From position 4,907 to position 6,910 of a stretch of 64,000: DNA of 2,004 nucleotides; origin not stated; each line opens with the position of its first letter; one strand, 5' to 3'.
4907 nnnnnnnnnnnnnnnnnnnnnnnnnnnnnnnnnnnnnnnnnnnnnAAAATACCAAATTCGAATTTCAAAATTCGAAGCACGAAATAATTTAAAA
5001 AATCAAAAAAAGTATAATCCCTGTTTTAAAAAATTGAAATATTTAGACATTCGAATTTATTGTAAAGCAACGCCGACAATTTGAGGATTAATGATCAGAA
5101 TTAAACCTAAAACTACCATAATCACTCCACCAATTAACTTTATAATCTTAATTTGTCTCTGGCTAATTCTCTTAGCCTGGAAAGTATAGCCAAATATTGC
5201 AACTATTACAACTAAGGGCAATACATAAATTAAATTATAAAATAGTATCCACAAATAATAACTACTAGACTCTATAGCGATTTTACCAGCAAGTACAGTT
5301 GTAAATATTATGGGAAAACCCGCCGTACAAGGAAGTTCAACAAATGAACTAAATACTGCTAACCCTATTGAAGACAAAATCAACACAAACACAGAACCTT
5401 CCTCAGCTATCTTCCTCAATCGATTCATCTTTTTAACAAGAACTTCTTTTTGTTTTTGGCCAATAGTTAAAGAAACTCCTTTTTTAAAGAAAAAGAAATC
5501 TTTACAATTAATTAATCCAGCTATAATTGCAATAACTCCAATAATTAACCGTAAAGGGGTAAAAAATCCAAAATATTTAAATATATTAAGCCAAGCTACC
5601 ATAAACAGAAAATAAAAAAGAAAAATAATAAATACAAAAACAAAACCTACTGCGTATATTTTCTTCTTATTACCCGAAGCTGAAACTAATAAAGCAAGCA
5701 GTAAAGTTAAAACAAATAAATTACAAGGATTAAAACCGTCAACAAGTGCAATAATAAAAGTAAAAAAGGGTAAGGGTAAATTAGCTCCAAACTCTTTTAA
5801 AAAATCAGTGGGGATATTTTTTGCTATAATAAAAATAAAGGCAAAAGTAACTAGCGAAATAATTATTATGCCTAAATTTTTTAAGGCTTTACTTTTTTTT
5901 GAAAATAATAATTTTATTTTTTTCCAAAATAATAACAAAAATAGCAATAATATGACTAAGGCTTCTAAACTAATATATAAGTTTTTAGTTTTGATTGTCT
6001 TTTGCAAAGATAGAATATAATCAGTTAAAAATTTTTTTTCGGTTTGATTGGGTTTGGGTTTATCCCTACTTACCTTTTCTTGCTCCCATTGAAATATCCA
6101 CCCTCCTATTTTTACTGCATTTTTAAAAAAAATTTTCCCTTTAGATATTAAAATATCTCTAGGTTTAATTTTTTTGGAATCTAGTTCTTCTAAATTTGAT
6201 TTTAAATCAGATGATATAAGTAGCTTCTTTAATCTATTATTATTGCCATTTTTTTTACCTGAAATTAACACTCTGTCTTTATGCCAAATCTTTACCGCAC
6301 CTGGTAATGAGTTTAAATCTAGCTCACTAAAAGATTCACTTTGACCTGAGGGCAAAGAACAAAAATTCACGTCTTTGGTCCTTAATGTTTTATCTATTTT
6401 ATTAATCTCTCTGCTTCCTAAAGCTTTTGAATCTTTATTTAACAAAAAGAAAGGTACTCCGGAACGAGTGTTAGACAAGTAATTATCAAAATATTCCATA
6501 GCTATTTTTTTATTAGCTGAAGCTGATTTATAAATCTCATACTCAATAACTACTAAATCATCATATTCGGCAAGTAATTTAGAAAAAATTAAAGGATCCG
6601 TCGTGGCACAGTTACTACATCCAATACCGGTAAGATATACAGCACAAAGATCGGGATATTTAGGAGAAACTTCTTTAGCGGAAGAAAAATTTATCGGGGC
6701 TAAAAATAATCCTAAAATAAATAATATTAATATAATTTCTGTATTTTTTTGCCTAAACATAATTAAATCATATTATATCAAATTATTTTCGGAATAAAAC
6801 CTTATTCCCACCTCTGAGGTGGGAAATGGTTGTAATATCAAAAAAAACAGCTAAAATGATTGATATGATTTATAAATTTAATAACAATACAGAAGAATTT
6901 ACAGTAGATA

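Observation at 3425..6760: NIL-domain small protein + radical SAM enzyme with unusual N-terminal domain + thioredoxin-CcdA fusion membrane protein: candidate uncharacterized redox/maturation module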

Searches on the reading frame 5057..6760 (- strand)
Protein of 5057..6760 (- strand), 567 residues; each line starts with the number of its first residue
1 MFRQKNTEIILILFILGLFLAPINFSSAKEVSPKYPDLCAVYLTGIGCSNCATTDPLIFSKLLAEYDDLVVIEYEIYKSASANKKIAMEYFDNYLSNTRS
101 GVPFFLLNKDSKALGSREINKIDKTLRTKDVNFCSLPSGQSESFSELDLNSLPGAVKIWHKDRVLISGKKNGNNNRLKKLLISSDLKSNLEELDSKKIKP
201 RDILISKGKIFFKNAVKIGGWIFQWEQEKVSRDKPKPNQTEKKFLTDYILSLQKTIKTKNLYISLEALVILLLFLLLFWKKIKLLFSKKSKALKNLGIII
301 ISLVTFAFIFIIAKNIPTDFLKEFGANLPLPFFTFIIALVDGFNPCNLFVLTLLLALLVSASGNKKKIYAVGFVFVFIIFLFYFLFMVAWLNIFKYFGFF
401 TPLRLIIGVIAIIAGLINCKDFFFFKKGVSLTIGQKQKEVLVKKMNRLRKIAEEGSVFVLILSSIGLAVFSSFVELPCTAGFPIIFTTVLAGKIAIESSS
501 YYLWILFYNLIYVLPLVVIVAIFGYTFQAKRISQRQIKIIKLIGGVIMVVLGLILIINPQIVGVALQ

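Call 3: search_protein_families(library=pfam, proteins=[window:5057-6760:-], max_evalue=0.01)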
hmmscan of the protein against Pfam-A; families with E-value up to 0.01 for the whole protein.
window:5057-6760:- (567 aa): 0 families

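Call 4: search_protein_families(library=ncbifam, proteins=[window:5057-6760:-], max_evalue=0.01)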
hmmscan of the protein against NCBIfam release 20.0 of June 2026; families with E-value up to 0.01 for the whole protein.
window:5057-6760:- (567 aa): 0 families

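Call 13: search_protein_families(library=pfam, proteins=[window:5057-6760:-], max_evalue=10)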
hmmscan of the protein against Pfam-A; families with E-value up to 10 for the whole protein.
window:5057-6760:- (567 aa): 3 families
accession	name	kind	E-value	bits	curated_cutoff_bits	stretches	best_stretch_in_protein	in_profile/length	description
PF21977.1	DUF6926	-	0.05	14.3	27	1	105-140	11-46/73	Domain of unknown function (DUF6926)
PF08592.16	Anthrone_oxy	-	1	10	27.3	1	348-392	14-62/106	Anthrone oxygenase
PF11381.13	DUF3185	-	7.3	7.1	25.3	1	539-555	42-58/59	Protein of unknown function (DUF3185)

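Call 26: find_homologous_proteins(query=window:5057-6760:-)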
Query window:5057-6760:- (567 aa): 404 proteins with E <= 0.001 among 8000 candidates; the best 120 are listed.
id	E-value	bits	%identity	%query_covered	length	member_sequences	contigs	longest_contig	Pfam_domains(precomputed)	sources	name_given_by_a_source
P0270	0.0e+0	1214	100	100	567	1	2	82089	-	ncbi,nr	ncbi:MAG: hypothetical protein K9L84_01135 [Candidatus Omnitrophica bacterium]|nr:hypothetical prote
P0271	3.6e-247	839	69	100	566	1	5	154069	-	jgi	jgi:cytochrome c biogenesis protein CcdA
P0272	1.1e-245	835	67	100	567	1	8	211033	-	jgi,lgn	jgi:cytochrome c biogenesis protein CcdA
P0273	8.0e-228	776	64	100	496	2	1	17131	-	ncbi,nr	ncbi:MAG: hypothetical protein K9L80_00375 [Candidatus Omnitrophica bacterium]|nr:hypothetical prote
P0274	1.1e-226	772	63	100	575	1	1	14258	-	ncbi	ncbi:MAG: hypothetical protein R6U54_01140 [Candidatus Omnitrophota bacterium]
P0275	5.8e-225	766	63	100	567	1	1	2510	-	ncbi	-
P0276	1.4e-223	762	65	93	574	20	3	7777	-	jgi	jgi:cytochrome c biogenesis protein CcdA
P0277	5.1e-223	760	63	100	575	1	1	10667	-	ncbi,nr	ncbi:MAG: hypothetical protein K9M00_05180 [Candidatus Omnitrophica bacterium]|nr:hypothetical prote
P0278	1.4e-218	745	64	96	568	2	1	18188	-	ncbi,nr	ncbi:MAG: hypothetical protein K9L95_03840, partial [Candidatus Omnitrophica bacterium]|nr:hypotheti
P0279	2.4e-161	556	49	99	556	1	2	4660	-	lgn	-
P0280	5.4e-159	548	47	99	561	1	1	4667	-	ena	-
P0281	2.9e-158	546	48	98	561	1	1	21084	-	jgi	-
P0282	6.8e-158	545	46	99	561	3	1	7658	-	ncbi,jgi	-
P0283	9.8e-158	544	48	95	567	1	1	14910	-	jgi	-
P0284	2.5e-157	543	48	99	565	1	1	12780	-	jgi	-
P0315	1.2e-148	514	45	100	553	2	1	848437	-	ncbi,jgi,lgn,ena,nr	ncbi:MAG: hypothetical protein KJ593_02635 [Candidatus Omnitrophica bacterium]|nr:hypothetical prote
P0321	3.1e-147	510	44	99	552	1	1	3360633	-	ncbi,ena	-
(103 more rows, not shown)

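Call 27: find_encoding_contigs(protein=P0315, flank=6000, max_places=2)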
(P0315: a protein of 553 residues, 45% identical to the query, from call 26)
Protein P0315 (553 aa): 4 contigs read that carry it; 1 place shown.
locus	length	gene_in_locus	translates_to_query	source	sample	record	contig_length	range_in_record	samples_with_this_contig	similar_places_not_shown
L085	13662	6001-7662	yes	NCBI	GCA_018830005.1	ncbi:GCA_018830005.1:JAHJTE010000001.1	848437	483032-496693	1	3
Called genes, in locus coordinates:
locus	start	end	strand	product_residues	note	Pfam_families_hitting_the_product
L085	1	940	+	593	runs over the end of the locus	PF19830:DUF6311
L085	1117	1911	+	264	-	-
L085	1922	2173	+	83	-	PF04193:PQ-loop, PF03083:MtN3_slv (weak)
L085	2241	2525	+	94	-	PF08734:GYD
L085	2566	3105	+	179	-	PF00160:Pro_isomerase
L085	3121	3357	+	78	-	-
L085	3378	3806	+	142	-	PF00583:Acetyltransf_1, PF13673:Acetyltransf_10 (weak), PF12568:PanZ (weak), PF13508:Acetyltransf_7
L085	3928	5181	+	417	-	PF07690:MFS_1, PF11700:ATG22, PF07690:MFS_1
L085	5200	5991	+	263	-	PF04055:Radical_SAM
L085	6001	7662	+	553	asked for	-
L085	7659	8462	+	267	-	PF05170:AsmA, PF05359:DUF748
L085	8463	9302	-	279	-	PF02401:LYTB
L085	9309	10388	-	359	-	PF00348:polyprenyl_synt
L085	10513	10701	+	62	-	PF02416:TatA_B_E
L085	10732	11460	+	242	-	PF00902:TatC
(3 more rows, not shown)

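Call 28: find_encoding_contigs(protein=P0321, flank=6000, max_places=2)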
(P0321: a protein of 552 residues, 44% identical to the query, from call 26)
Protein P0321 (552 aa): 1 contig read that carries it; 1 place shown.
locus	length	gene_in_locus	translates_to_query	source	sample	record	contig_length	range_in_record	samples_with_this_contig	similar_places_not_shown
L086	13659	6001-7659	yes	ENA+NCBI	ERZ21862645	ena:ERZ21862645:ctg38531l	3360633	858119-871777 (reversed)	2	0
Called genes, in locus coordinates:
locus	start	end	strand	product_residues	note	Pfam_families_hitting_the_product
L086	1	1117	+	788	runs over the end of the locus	PF00989:PAS, PF08448:PAS_4, PF13426:PAS_9, PF08447:PAS_3, PF00989:PAS, PF08448:PAS_4, PF13426:PAS_9, PF00989:PAS, +10 more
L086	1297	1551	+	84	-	-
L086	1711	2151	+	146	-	PF01475:FUR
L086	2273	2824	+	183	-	PF00210:Ferritin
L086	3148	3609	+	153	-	PF01475:FUR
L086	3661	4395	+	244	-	PF04016:DUF364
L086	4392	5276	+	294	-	PF01937:ARMT1-like_dom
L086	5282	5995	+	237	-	PF23023:Anti-Pycsar_Apyc1 (weak), PF00753:Lactamase_B (faint), PF12706:Lactamase_B_2 (weak)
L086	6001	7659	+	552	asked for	-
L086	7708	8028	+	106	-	PF17253:DUF5320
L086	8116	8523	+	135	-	PF02579:Nitro_FeMo-Co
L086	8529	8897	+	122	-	PF02579:Nitro_FeMo-Co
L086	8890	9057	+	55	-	-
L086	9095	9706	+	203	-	PF02475:TRM5-TYW2_MTfase (weak), PF13489:Methyltransf_23, PF01209:Ubie_methyltran, PF10294:Methyltransf_16 (weak), PF08241:Methyltransf_11, PF08242:Methyltransf_12, PF13649:Methyltransf_25, PF13847:Methyltransf_31, +3 more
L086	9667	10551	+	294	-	PF01656:CbiA, PF10609:ParA (weak), PF12837:Fer4_6 (weak), PF13237:Fer4_10 (weak), PF14697:Fer4_21 (weak), PF12838:Fer4_7 (weak), PF25160:LdpA_Fe-S-bd (weak), PF00037:Fer4 (weak), +4 more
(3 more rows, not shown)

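Call 34: search_solved_structures(query=A2, max_evalue=10, show_alignments=3)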
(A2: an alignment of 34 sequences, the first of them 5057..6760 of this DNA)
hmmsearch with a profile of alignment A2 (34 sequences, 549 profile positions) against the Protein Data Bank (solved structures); distinct sequences matched with E-value up to 10: 7.
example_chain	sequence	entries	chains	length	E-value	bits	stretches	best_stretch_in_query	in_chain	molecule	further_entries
2k78_A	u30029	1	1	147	0.22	13.4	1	69-161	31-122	Iron-regulated surface determinant protein C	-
4gxz_A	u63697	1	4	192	0.37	12.6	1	29-69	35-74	Suppression of copper sensitivity protein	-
6nen_A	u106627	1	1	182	0.47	12.3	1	30-69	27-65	Copper resistance protein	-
6mhh_A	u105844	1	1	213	0.57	12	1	30-69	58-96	Metal resistance protein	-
2o6p_A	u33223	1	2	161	0.59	12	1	69-161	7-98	Iron-regulated surface determinant protein C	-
4xvw_A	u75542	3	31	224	0.69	11.7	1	30-69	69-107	DsbA-like protein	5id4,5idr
3fk8_A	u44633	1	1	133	0.74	11.6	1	28-107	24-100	Disulphide isomerase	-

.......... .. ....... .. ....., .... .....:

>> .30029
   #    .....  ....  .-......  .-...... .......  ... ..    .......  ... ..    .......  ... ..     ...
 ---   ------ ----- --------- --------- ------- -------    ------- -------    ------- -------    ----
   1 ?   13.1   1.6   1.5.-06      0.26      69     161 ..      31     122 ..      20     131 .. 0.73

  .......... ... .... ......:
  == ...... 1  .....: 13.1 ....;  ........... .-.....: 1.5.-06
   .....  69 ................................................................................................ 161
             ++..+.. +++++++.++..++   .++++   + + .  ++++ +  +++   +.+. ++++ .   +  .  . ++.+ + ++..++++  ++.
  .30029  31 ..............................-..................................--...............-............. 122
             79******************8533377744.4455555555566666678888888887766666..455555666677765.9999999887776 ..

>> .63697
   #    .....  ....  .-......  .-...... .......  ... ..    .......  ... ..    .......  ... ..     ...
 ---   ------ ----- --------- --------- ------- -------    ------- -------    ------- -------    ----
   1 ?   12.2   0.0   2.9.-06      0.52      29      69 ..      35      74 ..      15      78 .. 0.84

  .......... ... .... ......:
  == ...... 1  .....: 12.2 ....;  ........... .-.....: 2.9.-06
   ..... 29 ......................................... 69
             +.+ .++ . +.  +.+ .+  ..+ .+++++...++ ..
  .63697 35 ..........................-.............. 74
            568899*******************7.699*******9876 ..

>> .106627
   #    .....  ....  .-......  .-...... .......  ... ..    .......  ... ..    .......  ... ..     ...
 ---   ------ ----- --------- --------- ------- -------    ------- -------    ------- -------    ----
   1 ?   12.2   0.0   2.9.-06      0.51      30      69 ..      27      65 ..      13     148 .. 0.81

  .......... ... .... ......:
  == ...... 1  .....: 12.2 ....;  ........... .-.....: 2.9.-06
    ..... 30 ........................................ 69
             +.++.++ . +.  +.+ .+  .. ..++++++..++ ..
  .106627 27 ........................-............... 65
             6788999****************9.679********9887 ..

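Call 40: search_protein_families(library=pfam, alignment_id=A2, max_evalue=5)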
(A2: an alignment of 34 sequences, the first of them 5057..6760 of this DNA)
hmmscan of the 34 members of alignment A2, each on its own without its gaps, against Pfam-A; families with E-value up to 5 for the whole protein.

A. member 1, window:5057-6760:- (567 aa): 2 families
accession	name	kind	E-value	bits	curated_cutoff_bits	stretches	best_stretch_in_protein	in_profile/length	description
PF21977.1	DUF6926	-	0.05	14.3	27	1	105-140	11-46/73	Domain of unknown function (DUF6926)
PF08592.16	Anthrone_oxy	-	1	10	27.3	1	348-392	14-62/106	Anthrone oxygenase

B. families by the number of members that match (of 34 scanned): 23 families
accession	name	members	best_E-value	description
PF23809.1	Phage_holin_9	4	0.018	Bacteriophage holin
PF07695.17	7TMR-DISM_7TM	3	6.1e-06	7TM diverse intracellular signalling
PF25799.1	prePAAR_I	3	0.42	Class I prePAAR effector Rhs1 motif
PF17158.10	MASE4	2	0.0024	Membrane-associated sensor, integral membrane domain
PF13098.12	Thioredoxin_2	2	0.0065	Thioredoxin-like domain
PF08592.16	Anthrone_oxy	2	1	Anthrone oxygenase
PF05568.16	ASFV_J13L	2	1.4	African swine fever virus J13L protein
PF05795.16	Plasmodium_Vir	1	0.043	Plasmodium vivax Vir protein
PF21977.1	DUF6926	1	0.05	Domain of unknown function (DUF6926)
PF00085.26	Thioredoxin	1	0.08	Thioredoxin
PF09990.14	DUF2231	1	0.1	Predicted membrane protein (DUF2231)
PF06781.17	CrgA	1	0.12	Cell division protein CrgA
PF19748.4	DUF6235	1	0.12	Family of unknown function (DUF6235)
PF14451.12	Ub-Mut7C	1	0.18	Mut7-C ubiquitin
PF13462.12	Thioredoxin_4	1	0.2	Thioredoxin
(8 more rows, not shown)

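Call 62: search_protein_families(library=ncbifam, alignment_id=A2, max_evalue=5)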
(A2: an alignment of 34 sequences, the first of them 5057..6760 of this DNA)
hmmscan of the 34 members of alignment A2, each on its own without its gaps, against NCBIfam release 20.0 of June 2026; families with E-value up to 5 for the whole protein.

A. member 1, window:5057-6760:- (567 aa): 1 family
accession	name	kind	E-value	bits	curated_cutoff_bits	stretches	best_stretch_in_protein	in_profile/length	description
NF050019.1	HpsJ_like_C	equivalog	3.6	7.3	140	1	378-440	46-109/183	HpsJ-like protein, cyanoexosortase C-associated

B. families by the number of members that match (of 34 scanned): 16 families
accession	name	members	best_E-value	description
NF040495.1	tranport_ArsG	3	1.7e-08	aromatic aminobenezylarsenical efflux permease ArsG family transporter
NF047697.1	ThioredTrxAClost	3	0.0015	thioredoxin TrxA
NF042915.1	MAB_1171c_fam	2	0.024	MAB_1171c family putative transporter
TIGR03943.1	TIGR03943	2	0.11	TIGR03943 family putative permease subunit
NF033486.1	harvest_ssl1498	2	0.13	photosystem II assembly protein Psb34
NF011646.0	PRK15064.1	1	0.0051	ABC-F family ATPase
NF002597.0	PRK02251.2-3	1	0.0082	putative septation inhibitor protein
NF050117.1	aa3_CtaC_Actin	1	0.01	aa3-type cytochrome oxidase subunit II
NF005839.0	PRK07756.1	1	0.014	NADH-quinone oxidoreductase subunit A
NF005278.0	PRK06792.1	1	0.058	flagellar basal body rod modification protein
TIGR01241.2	FtsH_fam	1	0.074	ATP-dependent zinc metalloprotease FtsH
TIGR01478.1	STEVOR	1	0.095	STEVOR family variant surface protein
TIGR03069.1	PS_II_S4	1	0.15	photosystem II electron transport protein, Sll1252 family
NF050121.1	bc1_QcrA_actin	1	0.51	cytochrome bc1 complex Rieske iron-sulfur subunit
NF038363.1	SecM_small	1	1.2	secA translation cis-regulator SecM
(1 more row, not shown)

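Call 83: find_related_loci(query=A2, collection=metagenome_contigs, flank=4000)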
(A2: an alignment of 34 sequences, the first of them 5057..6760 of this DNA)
Query A2 (567 aa) in metagenome_contigs; peptide patterns used: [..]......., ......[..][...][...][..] (x = any residue, [..] = any of these).
204 stretches matched a pattern; 140 encode a relative of the query (tblastn E <= 1e-3); the best 80 are kept; 80 distinct loci.
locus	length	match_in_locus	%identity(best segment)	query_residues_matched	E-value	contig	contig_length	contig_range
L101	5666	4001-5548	48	38-565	3e-150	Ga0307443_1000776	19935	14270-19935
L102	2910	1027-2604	49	23-565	1e-157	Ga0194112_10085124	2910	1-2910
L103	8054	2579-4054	48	38-541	8e-149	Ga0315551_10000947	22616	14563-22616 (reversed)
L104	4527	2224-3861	48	9-565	2e-151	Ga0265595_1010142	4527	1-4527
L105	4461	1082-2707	44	6-566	2e-151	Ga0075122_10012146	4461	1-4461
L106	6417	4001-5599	45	38-566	2e-147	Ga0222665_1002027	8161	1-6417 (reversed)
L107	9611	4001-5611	44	34-566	1e-146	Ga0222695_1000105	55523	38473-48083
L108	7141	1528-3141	45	11-567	4e-146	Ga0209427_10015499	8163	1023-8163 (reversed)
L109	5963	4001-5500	46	38-541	1e-144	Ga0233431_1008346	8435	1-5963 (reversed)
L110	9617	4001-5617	46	13-566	1e-143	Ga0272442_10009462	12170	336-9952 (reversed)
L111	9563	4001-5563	44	32-564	1e-142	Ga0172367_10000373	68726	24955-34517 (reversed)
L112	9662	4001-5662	41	1-566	1e-142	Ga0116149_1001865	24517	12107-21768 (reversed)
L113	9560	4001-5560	44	25-559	2e-142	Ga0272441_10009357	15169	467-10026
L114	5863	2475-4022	45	39-566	4e-140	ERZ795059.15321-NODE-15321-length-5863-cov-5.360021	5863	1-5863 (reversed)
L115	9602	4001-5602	43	23-564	2e-139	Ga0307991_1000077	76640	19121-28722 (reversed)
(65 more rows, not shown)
